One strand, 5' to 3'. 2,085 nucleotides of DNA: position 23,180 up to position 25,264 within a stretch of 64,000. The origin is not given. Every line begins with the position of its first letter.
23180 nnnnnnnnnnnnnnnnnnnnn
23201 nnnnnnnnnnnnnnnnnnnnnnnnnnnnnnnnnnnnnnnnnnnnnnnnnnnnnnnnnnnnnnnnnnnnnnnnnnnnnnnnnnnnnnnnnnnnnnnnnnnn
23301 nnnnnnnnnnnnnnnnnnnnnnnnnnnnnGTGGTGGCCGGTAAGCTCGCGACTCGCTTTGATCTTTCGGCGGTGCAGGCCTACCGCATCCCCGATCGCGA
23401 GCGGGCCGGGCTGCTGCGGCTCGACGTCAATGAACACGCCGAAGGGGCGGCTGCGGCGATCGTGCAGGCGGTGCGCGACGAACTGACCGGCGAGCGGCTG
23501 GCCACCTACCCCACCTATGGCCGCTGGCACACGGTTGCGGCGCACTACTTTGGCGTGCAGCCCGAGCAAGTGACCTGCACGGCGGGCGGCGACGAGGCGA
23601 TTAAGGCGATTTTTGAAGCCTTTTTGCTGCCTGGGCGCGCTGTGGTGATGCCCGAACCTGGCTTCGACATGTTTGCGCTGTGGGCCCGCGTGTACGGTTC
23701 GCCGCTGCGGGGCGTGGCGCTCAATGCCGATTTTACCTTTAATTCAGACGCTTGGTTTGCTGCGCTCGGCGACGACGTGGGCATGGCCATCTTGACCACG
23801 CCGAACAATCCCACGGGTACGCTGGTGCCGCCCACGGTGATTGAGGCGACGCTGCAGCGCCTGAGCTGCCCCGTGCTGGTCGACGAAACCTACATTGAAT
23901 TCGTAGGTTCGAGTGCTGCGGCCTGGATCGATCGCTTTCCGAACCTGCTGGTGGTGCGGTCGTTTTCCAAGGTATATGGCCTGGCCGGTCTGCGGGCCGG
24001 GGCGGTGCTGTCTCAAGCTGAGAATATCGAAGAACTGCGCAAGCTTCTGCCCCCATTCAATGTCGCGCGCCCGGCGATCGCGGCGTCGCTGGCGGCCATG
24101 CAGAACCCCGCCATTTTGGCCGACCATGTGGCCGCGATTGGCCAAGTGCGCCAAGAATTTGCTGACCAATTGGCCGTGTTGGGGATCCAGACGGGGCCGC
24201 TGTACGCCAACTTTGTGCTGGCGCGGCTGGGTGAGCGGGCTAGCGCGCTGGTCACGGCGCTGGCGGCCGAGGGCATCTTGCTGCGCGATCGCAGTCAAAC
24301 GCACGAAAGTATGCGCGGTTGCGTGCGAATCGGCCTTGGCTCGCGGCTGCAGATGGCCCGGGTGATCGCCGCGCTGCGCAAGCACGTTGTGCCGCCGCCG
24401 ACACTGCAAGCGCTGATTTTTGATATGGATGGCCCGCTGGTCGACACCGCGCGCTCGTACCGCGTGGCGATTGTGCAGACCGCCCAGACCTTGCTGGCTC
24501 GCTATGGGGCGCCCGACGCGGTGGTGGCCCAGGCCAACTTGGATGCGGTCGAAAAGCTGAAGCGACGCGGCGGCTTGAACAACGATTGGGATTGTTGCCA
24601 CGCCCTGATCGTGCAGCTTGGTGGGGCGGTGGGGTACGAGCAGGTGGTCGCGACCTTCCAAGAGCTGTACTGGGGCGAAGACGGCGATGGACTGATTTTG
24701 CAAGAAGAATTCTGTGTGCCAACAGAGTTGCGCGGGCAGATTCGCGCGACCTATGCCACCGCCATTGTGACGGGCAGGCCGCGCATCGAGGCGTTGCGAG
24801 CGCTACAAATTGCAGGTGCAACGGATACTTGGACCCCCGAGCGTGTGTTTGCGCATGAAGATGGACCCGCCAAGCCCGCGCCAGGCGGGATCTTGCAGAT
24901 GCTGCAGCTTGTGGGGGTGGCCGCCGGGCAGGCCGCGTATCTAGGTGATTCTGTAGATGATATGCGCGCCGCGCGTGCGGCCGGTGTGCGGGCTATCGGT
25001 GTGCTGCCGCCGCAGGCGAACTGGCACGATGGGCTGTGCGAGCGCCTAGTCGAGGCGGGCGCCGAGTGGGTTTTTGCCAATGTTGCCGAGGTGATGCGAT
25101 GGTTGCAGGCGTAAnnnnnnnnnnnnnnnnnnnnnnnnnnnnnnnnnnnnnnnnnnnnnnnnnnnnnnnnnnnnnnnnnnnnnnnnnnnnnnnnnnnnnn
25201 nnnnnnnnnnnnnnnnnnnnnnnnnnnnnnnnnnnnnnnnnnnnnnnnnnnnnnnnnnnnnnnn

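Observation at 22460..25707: hisG - hisC::HAD - hisB cluster: histidinol-phosphatase domain apparently fused to the aminotransferase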

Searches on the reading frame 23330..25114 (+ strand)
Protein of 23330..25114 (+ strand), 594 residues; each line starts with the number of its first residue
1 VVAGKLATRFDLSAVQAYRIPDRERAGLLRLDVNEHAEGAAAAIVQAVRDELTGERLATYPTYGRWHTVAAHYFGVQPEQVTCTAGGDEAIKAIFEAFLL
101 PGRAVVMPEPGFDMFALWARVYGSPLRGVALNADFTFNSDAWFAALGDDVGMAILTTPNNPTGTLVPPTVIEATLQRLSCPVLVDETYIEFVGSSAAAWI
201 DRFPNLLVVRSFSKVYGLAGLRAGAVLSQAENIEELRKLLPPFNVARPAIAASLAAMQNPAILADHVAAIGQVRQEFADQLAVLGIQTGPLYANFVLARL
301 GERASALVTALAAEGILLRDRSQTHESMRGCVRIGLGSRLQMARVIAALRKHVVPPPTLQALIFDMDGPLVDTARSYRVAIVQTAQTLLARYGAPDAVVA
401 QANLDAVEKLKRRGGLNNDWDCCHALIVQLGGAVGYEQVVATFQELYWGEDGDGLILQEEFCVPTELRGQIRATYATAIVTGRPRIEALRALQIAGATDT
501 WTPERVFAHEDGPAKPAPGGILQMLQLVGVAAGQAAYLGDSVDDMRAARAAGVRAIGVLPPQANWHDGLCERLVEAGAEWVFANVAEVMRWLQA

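Call 3: search_protein_families(library=pfam, proteins=[window:23330-25114:+], max_evalue=0.01)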
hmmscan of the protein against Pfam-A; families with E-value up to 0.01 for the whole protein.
window:23330-25114:+ (594 aa): 4 families
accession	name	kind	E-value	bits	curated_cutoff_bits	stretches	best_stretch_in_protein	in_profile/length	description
PF00155.27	Aminotran_1_2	-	5.8e-48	164.3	19.7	1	29-349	4-361/361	Aminotransferase class I and II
PF00702.32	Hydrolase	-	3e-13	51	26.4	1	360-552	2-191/191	haloacid dehalogenase-like hydrolase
PF13419.12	HAD_2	-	5.3e-13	49.9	23.8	1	474-558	95-178/178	Haloacid dehalogenase-like hydrolase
PF13242.12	Hydrolase_like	-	6.8e-05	23.1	22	1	515-559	4-49/75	HAD-hyrolase-like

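Call 4: search_protein_families(library=ncbifam, proteins=[window:23330-25114:+], max_evalue=0.01)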
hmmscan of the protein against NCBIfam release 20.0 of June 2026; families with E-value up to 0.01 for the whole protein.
window:23330-25114:+ (594 aa): 87 families (the best 25 are shown)
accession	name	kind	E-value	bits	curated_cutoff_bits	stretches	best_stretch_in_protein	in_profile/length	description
TIGR01141.1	hisC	equivalog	7.9e-77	258.5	276.55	1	11-351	3-348/349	histidinol-phosphate transaminase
TIGR01140.1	L_thr_O3P_dcar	equivalog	5.6e-51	173.6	290.55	1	54-350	39-331/331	threonine-phosphate decarboxylase CobD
NF002878.0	PRK03321.1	subfamily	1.9e-48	165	374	1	8-350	5-346/352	histidinol-phosphate transaminase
NF006580.0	PRK09105.1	subfamily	5.1e-46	157.2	444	1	24-352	44-370/375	pyridoxal phosphate-dependent aminotransferase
NF003496.0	PRK05166.1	equivalog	3.4e-42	144.5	540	1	29-351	39-368/373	histidinol-phosphate transaminase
NF051461.1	pyoverd_PtaA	equivalog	9.4e-41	139.7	500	1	25-348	33-355/359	pyoverdine biosynthesis transaminase PtaA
NF002877.0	PRK03317.1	equivalog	1.8e-40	138.9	409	1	5-351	12-365/374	histidinol-phosphate transaminase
NF006014.0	PRK08153.1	equivalog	1.1e-37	129.8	510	1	28-350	35-361/370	pyridoxal phosphate-dependent aminotransferase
NF005915.1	PRK07908.1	equivalog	2.6e-34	119.1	360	1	25-349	11-331/332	Rv2231c family histidinol phosphate aminotransferase CobC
NF053748.1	bifunc_CobBC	exception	2.2e-33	115.6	950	1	26-320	480-767/797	bifunctional hydrogenobyrinic acid a,c-diamide synthase/histidinol phosphate aminotransferase CobBC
NF002726.0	PRK02610.1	equivalog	6e-33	114.3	391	1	11-352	8-368/374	histidinol-phosphate transaminase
TIGR01548.1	HAD-SF-IA-hyp1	hypoth_equivalog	6e-33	114.1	140.2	1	360-551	1-197/197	TIGR01548 family HAD-type hydrolase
NF041364.1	GntC_guanitoxin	equivalog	3.6e-28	98.5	415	1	70-338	47-341/356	guanitoxin biosynthesis PLP-dependent (S)-gamma-hydroxy-L-arginine cyclodehydratase GntC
NF005732.0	PRK07550.1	equivalog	3.8e-21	75.6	366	1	71-267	85-291/389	aminotransferase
NF006514.0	PRK08960.1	equivalog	2.6e-18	66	554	1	74-283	88-307/388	pyridoxal phosphate-dependent aminotransferase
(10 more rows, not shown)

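Call 9: find_homologous_proteins(query=window:23330-25111:+, max_evalue=0.00001)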
Query window:23330-25111:+ (594 aa): 272 proteins with E <= 0.00001 among 8000 candidates; the best 120 are listed.
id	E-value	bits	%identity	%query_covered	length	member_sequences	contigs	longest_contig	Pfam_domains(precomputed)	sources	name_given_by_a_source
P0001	0.0e+0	1321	100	100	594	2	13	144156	PF13419.13,PF00155.28,PF00702.33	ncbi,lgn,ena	-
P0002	0.0e+0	1092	82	100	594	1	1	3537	PF13419.13,PF00155.28,PF00702.33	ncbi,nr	ncbi:MAG: histidinol-phosphate transaminase [Deltaproteobacteria bacterium]|nr:histidinol-phosphate 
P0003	0.0e+0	1039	78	100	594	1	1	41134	PF13419.13,PF00155.28,PF00702.33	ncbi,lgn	-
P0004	8.2e-236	802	64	100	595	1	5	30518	PF13419.13,PF00155.28,PF00702.33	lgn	-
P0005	5.1e-215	734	60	99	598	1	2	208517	PF13419.13,PF00155.28,PF00702.33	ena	-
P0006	4.9e-207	707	60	99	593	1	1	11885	PF13419.13,PF00155.28,PF00702.33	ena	-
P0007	7.4e-206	703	57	99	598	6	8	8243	PF13419.13,PF00155.28,PF00702.33,PF00266.26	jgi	jgi:histidinol-phosphate aminotransferase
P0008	3.1e-205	701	57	99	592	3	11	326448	PF13419.13,PF00155.28,PF00702.33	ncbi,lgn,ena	-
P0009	9.6e-205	700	58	99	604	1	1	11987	PF13419.13,PF00155.28,PF00702.33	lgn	-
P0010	3.8e-204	698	57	99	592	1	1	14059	PF13419.13,PF00155.28,PF00702.33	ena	-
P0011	1.1e-203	696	57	99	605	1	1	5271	PF13419.13,PF00155.28,PF00702.33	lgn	-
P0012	2.1e-203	695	57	99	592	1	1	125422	PF13419.13,PF00155.28,PF00702.33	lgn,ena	-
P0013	2.3e-203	695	58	99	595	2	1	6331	PF13419.13,PF00155.28,PF00702.33,PF00266.26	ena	-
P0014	1.4e-202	693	58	99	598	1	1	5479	PF13419.13,PF00155.28,PF00702.33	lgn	-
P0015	2.8e-202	692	57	99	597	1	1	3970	PF13419.13,PF00155.28,PF00702.33,PF13242.13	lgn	-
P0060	5.8e-108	380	59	56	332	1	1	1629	PF13419.13,PF00155.28,PF00702.33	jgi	jgi:HAD superfamily hydrolase (TIGR01548 family)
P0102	3.9e-60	222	31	96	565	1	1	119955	PF13419.13,PF00155.28,PF00702.33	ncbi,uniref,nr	ncbi:aminotransferase class I/II-fold pyridoxal phosphate-dependent enzyme [Kangiella sp.]|uniref:am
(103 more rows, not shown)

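Call 34: find_encoding_contigs(protein=P0001, flank=3000, max_places=4)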
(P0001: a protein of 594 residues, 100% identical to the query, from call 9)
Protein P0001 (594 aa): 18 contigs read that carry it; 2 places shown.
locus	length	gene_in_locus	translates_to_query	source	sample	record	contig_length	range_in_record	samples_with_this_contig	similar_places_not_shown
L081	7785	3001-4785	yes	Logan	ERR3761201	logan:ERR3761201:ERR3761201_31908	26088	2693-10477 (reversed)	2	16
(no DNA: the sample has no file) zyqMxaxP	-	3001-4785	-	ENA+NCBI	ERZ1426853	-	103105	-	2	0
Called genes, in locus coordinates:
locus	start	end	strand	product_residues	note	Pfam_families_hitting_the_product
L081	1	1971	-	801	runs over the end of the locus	-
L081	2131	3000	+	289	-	PF01634:HisG, PF08029:HisG_C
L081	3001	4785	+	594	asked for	PF00155:Aminotran_1_2, PF00702:Hydrolase, PF13419:HAD_2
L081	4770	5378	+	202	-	PF00475:IGPD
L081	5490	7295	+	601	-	PF01590:GAF, PF13185:GAF_2, PF13492:GAF_3 (faint), PF01590:GAF (weak), PF13185:GAF_2, PF00512:HisKA, PF02518:HATPase_c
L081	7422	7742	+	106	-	-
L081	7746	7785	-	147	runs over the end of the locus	PF00583:Acetyltransf_1, PF13480:Acetyltransf_6 (weak), PF13673:Acetyltransf_10, PF13508:Acetyltransf_7, PF08445:FR47 (weak)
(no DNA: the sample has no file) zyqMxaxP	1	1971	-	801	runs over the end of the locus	-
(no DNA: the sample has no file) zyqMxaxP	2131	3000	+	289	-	PF01634:HisG, PF08029:HisG_C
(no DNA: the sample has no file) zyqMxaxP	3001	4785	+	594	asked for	PF00155:Aminotran_1_2, PF00702:Hydrolase, PF13419:HAD_2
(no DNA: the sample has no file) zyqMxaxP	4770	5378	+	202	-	PF00475:IGPD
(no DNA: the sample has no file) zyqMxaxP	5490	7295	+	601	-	PF01590:GAF, PF13185:GAF_2, PF13492:GAF_3 (faint), PF01590:GAF (weak), PF13185:GAF_2, PF00512:HisKA, PF02518:HATPase_c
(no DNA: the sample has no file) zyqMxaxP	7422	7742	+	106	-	-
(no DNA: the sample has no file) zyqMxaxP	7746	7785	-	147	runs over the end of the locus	PF00583:Acetyltransf_1, PF13480:Acetyltransf_6 (weak), PF13673:Acetyltransf_10, PF13508:Acetyltransf_7, PF08445:FR47 (weak)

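Call 63: search_protein_families(library=ncbifam, proteins=[P0102], max_evalue=0.001)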
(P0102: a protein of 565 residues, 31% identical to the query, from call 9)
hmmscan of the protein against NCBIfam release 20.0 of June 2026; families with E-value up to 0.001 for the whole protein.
P0102 (565 aa): 87 families (the best 25 are shown)
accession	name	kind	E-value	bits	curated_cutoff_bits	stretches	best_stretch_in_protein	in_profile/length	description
TIGR01141.1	hisC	equivalog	5e-64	216.4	276.55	1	7-300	19-312/349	histidinol-phosphate transaminase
TIGR01140.1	L_thr_O3P_dcar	equivalog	8.6e-50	169.7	290.55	1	27-334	33-323/331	threonine-phosphate decarboxylase CobD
NF002878.0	PRK03321.1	subfamily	7.4e-46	156.5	374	1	12-304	26-320/352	histidinol-phosphate transaminase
NF002877.0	PRK03317.1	equivalog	1.5e-39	135.8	409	1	36-294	64-328/374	histidinol-phosphate transaminase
NF006580.0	PRK09105.1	subfamily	1.8e-38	132.4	444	1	35-304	76-339/375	pyridoxal phosphate-dependent aminotransferase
NF005915.1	PRK07908.1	equivalog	8.1e-35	120.7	360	1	9-304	13-300/332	Rv2231c family histidinol phosphate aminotransferase CobC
NF053748.1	bifunc_CobBC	exception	5.2e-34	117.7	950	1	13-285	485-750/797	bifunctional hydrogenobyrinic acid a,c-diamide synthase/histidinol phosphate aminotransferase CobBC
NF051461.1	pyoverd_PtaA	equivalog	1.2e-33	116.4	500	1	37-304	66-328/359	pyoverdine biosynthesis transaminase PtaA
NF003496.0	PRK05166.1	equivalog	1.2e-32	113.1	540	1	36-285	65-319/373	histidinol-phosphate transaminase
NF041364.1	GntC_guanitoxin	equivalog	3.3e-31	108.5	415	1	44-288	41-301/356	guanitoxin biosynthesis PLP-dependent (S)-gamma-hydroxy-L-arginine cyclodehydratase GntC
TIGR01548.1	HAD-SF-IA-hyp1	hypoth_equivalog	6e-31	107.5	140.2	1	348-530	3-197/197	TIGR01548 family HAD-type hydrolase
NF002726.0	PRK02610.1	equivalog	8.1e-30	104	391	1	12-306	32-343/374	histidinol-phosphate transaminase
NF006014.0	PRK08153.1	equivalog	6.4e-29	101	510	1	33-287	59-311/370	pyridoxal phosphate-dependent aminotransferase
NF006225.0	PRK08354.1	equivalog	5.2e-27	95.1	288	1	23-232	28-220/318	putative aminotransferase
NF005021.0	PRK06425.1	equivalog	3.3e-24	85.6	353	1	71-284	68-278/335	histidinol-phosphate aminotransferase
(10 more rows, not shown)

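Call 66: find_encoding_contigs(protein=P0102, flank=8000, max_places=2)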
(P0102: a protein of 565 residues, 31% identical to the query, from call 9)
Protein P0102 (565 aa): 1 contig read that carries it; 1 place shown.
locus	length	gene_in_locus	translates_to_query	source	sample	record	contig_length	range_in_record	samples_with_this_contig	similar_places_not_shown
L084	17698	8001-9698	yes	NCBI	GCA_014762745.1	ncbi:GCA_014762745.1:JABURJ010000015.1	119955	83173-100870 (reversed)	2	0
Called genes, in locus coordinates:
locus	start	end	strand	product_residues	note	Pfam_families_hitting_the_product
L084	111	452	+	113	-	PF17319:DUF5362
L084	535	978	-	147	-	PF02639:DUF188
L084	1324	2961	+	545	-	PF06418:CTP_synth_N, PF00117:GATase, PF07722:Peptidase_C26 (faint)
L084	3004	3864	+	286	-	PF00793:DAHP_synth_1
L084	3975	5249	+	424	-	PF03952:Enolase_N, PF00113:Enolase_C, PF13378:MR_MLE_C (weak)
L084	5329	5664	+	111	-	PF04977:DivIC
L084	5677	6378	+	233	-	PF01128:IspD, PF12804:NTP_transf_3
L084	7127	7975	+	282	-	PF01634:HisG, PF08029:HisG_C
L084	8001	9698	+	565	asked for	PF00155:Aminotran_1_2, PF00702:Hydrolase, PF13419:HAD_2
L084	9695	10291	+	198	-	PF00475:IGPD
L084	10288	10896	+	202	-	PF07685:GATase_3 (weak), PF00117:GATase, PF01174:SNO (weak)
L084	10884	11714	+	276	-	PF05690:ThiG (faint), PF00977:His_biosynth, PF01180:DHO_dh (faint)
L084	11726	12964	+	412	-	PF00977:His_biosynth, PF01502:PRA-CH, PF01503:PRA-PH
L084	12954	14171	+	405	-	PF00815:Histidinol_dh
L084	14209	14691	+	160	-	PF02542:YgbB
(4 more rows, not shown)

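Call 81: predict_structure(alignment_id=A3)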
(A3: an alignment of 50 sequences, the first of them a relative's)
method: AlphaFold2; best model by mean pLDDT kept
length: 594 residues; sequences in the alignment: 50
mean_pLDDT: 95.1   pTM: 0.90
mean pLDDT of the five models: 95.1, 95.1, 94.8, 94.0, 93.9
residues with pLDDT >= 90: 543; 70-90: 48; 50-70: 2; < 50: 1
segments of 3 or more residues with pLDDT < 50: none
pLDDT, mean of each block of 10 residues (from residue 1): 72 84 84 86 95 94 96 98 97 97 96 94 95 97 97 97 97 98 97 94 98 93 97 97 94 96 92 98 98 97 97 96 94 96 97 96 98 95 98 97 94 88 97 97 97 96 97 98 96 96 97 96 98 98 97 98 92 97 98 95
secondary structure, 60 per line:
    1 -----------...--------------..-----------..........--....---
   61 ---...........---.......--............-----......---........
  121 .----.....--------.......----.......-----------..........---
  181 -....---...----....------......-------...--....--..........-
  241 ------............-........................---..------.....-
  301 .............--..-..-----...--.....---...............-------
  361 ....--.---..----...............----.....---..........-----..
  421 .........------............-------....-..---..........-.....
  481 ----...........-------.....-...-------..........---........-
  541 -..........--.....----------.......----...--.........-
elements in order: H42-51 H54-57 H64-74 E81-84 H87-98 E104-109 H113-121 E126-130 H139-145 E150-156 H168-177 E182-185 H196-199 E206-211 E224-227 H230-239 H247-258 H260-283 E295-299 H301-313 E331-335 H339-353 E361-364 H377-391 H396-400 H404-413 H419-429 H436-447 H455-458 H465-474 E476-480 H485-495 H519-528 E535-539 H542-551 E554-558 H569-575 E580-582 H585-593
